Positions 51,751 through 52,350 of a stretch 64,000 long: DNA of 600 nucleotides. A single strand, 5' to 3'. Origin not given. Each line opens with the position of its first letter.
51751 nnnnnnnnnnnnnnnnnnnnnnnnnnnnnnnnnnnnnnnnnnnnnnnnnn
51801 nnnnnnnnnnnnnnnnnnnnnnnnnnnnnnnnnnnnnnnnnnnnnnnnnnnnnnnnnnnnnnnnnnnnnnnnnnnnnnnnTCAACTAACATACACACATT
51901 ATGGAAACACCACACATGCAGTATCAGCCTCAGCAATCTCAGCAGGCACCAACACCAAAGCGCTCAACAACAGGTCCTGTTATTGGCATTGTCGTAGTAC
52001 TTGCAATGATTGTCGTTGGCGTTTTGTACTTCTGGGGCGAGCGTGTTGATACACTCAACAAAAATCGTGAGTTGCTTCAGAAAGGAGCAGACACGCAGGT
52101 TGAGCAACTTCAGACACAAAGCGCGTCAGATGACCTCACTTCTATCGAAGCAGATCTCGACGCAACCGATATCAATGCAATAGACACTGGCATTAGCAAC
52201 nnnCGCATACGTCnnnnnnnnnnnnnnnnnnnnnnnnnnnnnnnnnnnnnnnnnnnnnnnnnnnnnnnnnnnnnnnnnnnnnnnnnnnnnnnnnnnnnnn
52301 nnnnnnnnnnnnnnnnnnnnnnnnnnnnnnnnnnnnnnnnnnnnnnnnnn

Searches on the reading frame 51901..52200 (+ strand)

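Call 42: search_protein_families(library=pfam, proteins=[window:51901-52200:+], max_evalue=0.01)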
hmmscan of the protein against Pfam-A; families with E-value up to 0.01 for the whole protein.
window:51901-52200:+ (100 aa): 1 family
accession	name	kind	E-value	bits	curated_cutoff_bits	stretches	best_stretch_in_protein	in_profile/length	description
PF04956.18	TrbC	-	0.0053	17.4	27.9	1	23-47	48-72/98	TrbC/VIRB2 pilin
